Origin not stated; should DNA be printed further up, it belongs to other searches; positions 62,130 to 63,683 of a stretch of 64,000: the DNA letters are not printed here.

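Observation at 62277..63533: ydhQ encodes an autotransporter-passenger-like beta-helix with no visible secretion signal or translocator domain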

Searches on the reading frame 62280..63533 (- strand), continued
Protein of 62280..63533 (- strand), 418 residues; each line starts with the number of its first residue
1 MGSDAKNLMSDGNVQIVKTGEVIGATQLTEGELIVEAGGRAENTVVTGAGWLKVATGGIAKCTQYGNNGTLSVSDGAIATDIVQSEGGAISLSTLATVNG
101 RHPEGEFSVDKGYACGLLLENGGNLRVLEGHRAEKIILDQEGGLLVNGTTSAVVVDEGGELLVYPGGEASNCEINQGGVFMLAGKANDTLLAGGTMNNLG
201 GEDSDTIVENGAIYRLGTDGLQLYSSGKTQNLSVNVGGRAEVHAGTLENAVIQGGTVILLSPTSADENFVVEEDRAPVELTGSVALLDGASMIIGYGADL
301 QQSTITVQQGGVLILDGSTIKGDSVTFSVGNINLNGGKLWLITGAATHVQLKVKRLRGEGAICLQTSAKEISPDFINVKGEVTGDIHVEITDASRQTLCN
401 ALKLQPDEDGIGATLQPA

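Call 27: find_encoding_contigs(protein=P0006, flank=6000, max_places=2)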
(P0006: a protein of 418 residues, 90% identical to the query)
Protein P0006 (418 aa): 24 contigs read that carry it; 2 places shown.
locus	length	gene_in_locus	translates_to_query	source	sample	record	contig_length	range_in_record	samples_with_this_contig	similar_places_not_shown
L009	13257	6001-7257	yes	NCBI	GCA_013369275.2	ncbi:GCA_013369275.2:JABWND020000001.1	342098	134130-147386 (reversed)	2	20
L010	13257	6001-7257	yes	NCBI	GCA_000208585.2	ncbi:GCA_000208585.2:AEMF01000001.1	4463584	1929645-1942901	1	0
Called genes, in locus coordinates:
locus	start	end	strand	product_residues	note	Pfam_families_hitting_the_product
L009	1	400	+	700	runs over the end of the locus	PF02730:AFOR_N, PF01314:AFOR_C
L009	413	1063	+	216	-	PF27264:YdhW_C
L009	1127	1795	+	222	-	PF00037:Fer4 (faint), PF12797:Fer4_2 (faint), PF12837:Fer4_6 (faint), PF12838:Fer4_7 (weak), PF13247:Fer4_11, PF13237:Fer4_10 (weak), PF13187:Fer4_9 (weak)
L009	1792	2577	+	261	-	PF01292:Ni_hydr_CYTB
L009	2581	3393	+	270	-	-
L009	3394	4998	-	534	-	PF07992:Pyr_redox_2 (faint), PF13454:NAD_binding_9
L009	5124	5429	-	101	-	PF08803:ydhR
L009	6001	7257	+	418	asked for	PF16168:AIDA, PF03212:Pertactin (weak)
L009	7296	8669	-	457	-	PF01554:MatE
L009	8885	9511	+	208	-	PF00677:Lum_binding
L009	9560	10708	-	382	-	PF02353:CMAS, PF01135:PCMT (weak), PF01728:FtsJ (weak), PF13489:Methyltransf_23, PF13847:Methyltransf_31, PF08241:Methyltransf_11, PF08242:Methyltransf_12, PF13649:Methyltransf_25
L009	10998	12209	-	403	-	PF07690:MFS_1, PF00083:Sugar_tr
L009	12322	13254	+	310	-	PF00126:HTH_1, PF03466:LysR_substrate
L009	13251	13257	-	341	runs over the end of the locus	PF00356:LacI, PF00532:Peripla_BP_1, PF13407:Peripla_BP_4, PF13377:Peripla_BP_3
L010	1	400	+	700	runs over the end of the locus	PF02730:AFOR_N, PF01314:AFOR_C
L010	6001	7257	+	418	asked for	PF16168:AIDA, PF03212:Pertactin (weak)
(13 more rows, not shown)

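Call 40: predict_structure(alignment_id=A2)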
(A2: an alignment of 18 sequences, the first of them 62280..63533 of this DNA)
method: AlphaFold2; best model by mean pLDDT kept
length: 418 residues; sequences in the alignment: 18
mean_pLDDT: 90.2   pTM: 0.87
mean pLDDT of the five models: 90.2, 89.3, 89.2, 88.8, 86.2
residues with pLDDT >= 90: 310; 70-90: 75; 50-70: 20; < 50: 13
segments of 3 or more residues with pLDDT < 50: 1-3, 265-274
pLDDT, mean of each block of 10 residues (from residue 1): 55 87 92 96 95 97 96 97 95 97 96 96 95 97 97 97 96 96 95 95 97 87 79 98 95 96 50 66 97 93 96 92 89 96 90 95 86 83 91 79 84 80
secondary structure, 60 per line:
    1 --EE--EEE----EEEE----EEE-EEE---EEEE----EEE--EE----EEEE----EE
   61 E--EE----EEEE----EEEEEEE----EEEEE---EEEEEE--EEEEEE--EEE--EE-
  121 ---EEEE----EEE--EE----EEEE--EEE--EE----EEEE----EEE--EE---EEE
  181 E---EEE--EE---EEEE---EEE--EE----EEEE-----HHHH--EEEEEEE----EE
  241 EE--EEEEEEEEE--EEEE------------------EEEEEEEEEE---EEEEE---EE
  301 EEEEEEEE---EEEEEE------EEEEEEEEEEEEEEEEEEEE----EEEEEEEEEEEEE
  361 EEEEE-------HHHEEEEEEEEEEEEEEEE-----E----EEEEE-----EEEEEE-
elements in order: E7-9 E14-17 E22-24 E26-28 E32-35 E40-42 E51-54 E59-61 E70-73 E78-84 E89-93 E97-102 E105-110 E113-115 E124-127 E132-134 E143-146 E149-151 E160-163 E168-170 E178-181 E185-187 E195-198 E202-204 E213-216 H222-225 E228-234 E239-242 E245-253 E256-259 E278-287 E291-295 E299-308 E312-317 E324-343 E348-365 E376-391 E402-406 E412-417

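Call 44: fold_search(model_id=the predicted structure, library=pdb)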
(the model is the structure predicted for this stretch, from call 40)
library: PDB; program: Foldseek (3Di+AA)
matches with E <= 10: 297; with E <= 0.001: 8
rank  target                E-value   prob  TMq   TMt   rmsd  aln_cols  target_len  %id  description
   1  7ko9                  7.1e-11  1.00  0.36  0.29  11.4       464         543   21  Crystal structure of antigen 43 from uropathogenic Escherichia coli UTI89 (released 2022-03-09)
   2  7koh_D                1.2e-10  1.00  0.38  0.30  11.0       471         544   20  Crystal structure of antigen 43 from Escherichia coli EDL933 (released 2022-03-09)
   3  7koh_C                1.2e-10  1.00  0.39  0.31  10.2       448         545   24  Crystal structure of antigen 43 from Escherichia coli EDL933 (released 2022-03-09)
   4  7koh_B                1.1e-09  1.00  0.39  0.31  11.7       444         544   22  Crystal structure of antigen 43 from Escherichia coli EDL933 (released 2022-03-09)
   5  4kh3                  1.3e-09  1.00  0.37  0.33  10.7       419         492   21  Structure of a bacterial self-associating protein (released 2014-01-15)
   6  4q1q_A                1.3e-08  1.00  0.42  0.58   6.3       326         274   20  Crystal structure of TibC-catalyzed hyper-glycosylated TibA55-350 fragment (released 2014-09-17)
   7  7koh_A                1.3e-08  1.00  0.30  0.25  12.8       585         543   16  Crystal structure of antigen 43 from Escherichia coli EDL933 (released 2022-03-09)
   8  7kob                  5.9e-08  1.00  0.43  0.48   9.4       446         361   16  Crystal structure of antigen 43b from Escherichia coli CFT073 (released 2022-03-09)
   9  6bea                  2.2e-03  0.54  0.19  0.19  16.8       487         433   11  Crystal structure of the autotransporter UpaB from E. coli strain CFT073 (released 2019-04-10)
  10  3h09_B                5.6e-03  0.84  0.27  0.15  14.9       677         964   11  The structure of Haemophilus influenzae IgA1 protease (released 2009-04-21)
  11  3ak5_A                5.8e-03  0.57  0.20  0.12  18.4       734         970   10  Hemoglobin protease (Hbp) passenger missing domain-2 (released 2010-10-06)
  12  3h09_A                9.6e-03  0.82  0.29  0.16  14.8       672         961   11  The structure of Haemophilus influenzae IgA1 protease (released 2009-04-21)
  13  1dab                  1.1e-02  0.72  0.30  0.26  12.2       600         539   13  The Structure of Bordetella Pertussis Virulence Factor P.69 Pertactin (released 1999-12-15)
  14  7jvi_A                1.8e-02  0.20  0.17  0.17  15.9       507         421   13  Crystal structure of a beta-helix domain retrieved from capybara gut metagenome (released 2021-09-08)
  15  7xz9_A                2.6e-02  0.23  0.19  0.19  16.5       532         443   11  Mutant (E236A) of the N-terminal domain of fucoidan lyase FdlA (released 2022-09-28)
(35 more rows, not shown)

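Call 52: search_protein_families(library=padloc, proteins=[window:62280-63533:-], max_evalue=1)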
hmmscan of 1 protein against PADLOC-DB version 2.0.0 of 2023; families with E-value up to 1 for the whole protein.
window:62280-63533:- (418 aa): 0 families

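Call 53: search_protein_families(library=phrogs, proteins=[window:62280-63533:-], max_evalue=1)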
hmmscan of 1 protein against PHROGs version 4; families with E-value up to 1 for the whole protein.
window:62280-63533:- (418 aa): 3 families
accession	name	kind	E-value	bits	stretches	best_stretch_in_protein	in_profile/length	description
phrog_21473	-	unknown function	2.9e-35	122.6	2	5-161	217-371/947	-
phrog_30792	-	unknown function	6.6e-07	29.7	1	68-222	240-396/432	-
phrog_8500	-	unknown function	0.24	12.6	1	45-66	16-37/53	-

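Call 62: search_solved_structures(query=window:62280-63533:-, max_evalue=0.001, show_alignments=1)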
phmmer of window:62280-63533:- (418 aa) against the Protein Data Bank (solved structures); distinct sequences matched with E-value up to 0.001: 5.
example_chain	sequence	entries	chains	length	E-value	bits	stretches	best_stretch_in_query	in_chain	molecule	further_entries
7ko9_A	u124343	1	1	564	1.1e-25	93.5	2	26-142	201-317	AidA-I family adhesin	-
7koh_A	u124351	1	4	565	1.1e-24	90.3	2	26-142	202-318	Antigen 43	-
4kh3_A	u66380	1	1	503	1.3e-22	83.4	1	26-214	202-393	Antigen 43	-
7kob_A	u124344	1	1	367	7.9e-22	80.8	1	25-190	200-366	Antigen 43b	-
4q1q_A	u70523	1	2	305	3.4e-13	52.4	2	2-123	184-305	Adhesin/invasin TibA autotransporter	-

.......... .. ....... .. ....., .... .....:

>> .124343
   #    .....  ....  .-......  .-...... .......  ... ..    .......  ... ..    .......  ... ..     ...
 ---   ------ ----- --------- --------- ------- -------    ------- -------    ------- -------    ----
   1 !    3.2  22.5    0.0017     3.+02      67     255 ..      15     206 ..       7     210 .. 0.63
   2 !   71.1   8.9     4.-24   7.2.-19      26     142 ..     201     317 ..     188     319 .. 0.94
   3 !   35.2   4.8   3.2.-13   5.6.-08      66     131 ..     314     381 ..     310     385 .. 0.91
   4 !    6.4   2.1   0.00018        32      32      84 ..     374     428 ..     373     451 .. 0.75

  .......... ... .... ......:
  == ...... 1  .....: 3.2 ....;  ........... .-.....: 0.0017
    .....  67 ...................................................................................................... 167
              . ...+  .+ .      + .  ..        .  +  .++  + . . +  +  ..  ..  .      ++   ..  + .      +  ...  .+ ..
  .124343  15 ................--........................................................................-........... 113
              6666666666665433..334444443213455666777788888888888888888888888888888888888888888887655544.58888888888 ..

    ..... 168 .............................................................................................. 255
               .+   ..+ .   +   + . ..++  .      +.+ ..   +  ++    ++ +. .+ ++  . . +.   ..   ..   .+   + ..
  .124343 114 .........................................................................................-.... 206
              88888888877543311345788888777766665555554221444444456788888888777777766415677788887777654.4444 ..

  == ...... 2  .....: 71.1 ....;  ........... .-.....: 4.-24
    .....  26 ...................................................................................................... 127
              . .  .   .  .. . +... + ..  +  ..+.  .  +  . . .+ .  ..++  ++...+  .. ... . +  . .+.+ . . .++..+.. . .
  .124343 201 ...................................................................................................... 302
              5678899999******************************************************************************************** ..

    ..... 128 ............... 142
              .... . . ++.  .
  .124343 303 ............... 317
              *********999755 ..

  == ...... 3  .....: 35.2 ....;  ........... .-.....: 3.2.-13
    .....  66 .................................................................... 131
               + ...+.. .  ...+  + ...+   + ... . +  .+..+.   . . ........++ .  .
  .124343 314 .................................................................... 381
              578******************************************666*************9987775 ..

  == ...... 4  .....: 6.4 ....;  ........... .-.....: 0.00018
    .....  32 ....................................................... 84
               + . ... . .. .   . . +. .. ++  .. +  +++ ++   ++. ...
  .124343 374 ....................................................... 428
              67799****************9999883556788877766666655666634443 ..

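Call 65: list_cluster_members(proteins=[P0026, window:62280-63533:-, P0098])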
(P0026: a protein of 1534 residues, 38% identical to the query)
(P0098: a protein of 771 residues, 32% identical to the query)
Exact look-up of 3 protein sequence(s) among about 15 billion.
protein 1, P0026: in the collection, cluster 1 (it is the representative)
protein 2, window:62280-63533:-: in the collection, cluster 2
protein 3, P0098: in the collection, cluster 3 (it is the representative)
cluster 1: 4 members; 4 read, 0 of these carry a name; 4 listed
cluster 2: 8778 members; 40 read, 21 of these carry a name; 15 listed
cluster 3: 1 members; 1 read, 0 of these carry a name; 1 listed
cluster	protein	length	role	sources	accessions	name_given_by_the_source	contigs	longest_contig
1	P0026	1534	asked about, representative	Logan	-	-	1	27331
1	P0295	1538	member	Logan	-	-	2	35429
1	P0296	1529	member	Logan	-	-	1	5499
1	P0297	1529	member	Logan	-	-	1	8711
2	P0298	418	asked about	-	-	TPA: AIDA repeat-containing protein [Escherichia coli] | Pertactin central region domain-containing protein n=2 Tax=Escherichia coli TaxID=562 ... | AIDA repeat-containing protein [Escherichia coli]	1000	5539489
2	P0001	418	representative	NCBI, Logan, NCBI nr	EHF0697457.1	hypothetical protein F0202_13035 [Shigella flexneri] | hypothetical protein [Shigella flexneri]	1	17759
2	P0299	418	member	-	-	AIDA repeat-containing protein [Escherichia coli] | autotransporter passenger strand-loop-strand repeat protein | Uncharacterized protein n=1 Tax=Escherichia coli TaxID=562 RepID=A0A3K2YMF5_ECOLX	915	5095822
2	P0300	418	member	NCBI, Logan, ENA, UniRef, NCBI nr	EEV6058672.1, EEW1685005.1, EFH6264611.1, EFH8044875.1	AIDA repeat-containing protein [Escherichia coli] | AIDA repeat-containing protein n=1 Tax=Escherichia coli TaxID=562 RepID=UPI000E1FD82F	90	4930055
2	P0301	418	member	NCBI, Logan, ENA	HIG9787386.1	TPA: AIDA repeat-containing protein [Escherichia coli]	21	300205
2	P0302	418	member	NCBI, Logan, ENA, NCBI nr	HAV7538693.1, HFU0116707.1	TPA: AIDA repeat-containing protein [Escherichia coli] | hypothetical protein [Escherichia coli]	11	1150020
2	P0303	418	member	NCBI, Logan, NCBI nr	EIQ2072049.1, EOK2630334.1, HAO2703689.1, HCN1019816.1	TPA: AIDA repeat-containing protein [Escherichia coli] | AIDA repeat-containing protein [Escherichia coli]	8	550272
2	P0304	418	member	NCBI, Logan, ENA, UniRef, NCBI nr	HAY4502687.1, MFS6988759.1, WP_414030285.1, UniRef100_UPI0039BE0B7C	AIDA repeat-containing protein [Escherichia coli] | AIDA repeat-containing protein n=1 Tax=Escherichia coli TaxID=562 RepID=UPI0039BE0B7C | hypothetical protein [Escherichia coli]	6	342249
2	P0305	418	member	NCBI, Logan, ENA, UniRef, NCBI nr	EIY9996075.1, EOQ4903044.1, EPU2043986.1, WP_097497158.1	AIDA repeat-containing protein [Escherichia coli] | AIDA repeat-containing protein n=1 Tax=Escherichia coli TaxID=562 RepID=UPI000BE6B937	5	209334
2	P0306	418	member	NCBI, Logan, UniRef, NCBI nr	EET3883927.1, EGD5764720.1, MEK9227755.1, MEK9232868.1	AIDA repeat-containing protein [Escherichia coli] | AIDA repeat-containing protein n=1 Tax=Escherichia coli TaxID=562 RepID=UPI0019C05725 | hypothetical protein [Escherichia coli]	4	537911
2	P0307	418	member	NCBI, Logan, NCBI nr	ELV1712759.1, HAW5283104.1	AIDA repeat-containing protein [Escherichia coli]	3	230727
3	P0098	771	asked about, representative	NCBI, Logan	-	-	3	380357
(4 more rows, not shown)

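Call 78: find_encoding_contigs(protein=P0026, flank=4000, max_places=1)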
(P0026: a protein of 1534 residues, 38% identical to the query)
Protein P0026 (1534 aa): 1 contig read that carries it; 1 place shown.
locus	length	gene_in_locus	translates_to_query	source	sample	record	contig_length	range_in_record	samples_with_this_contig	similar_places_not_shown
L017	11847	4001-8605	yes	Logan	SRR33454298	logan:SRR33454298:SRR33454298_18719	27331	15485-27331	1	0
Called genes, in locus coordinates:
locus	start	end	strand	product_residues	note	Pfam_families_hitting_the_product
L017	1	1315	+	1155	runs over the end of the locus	PF13018:ESPR, PF16168:AIDA, PF03212:Pertactin, PF18883:AC_1, PF03797:Autotransporter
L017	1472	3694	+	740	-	PF12799:LRR_4 (faint), PF14496:NEL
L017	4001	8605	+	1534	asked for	PF13018:ESPR, PF16168:AIDA, PF03212:Pertactin, PF18883:AC_1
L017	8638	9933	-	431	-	PF00560:LRR_1 (faint), PF05725:FNIP (faint), PF12799:LRR_4 (faint), PF13855:LRR_8 (faint)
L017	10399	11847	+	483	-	?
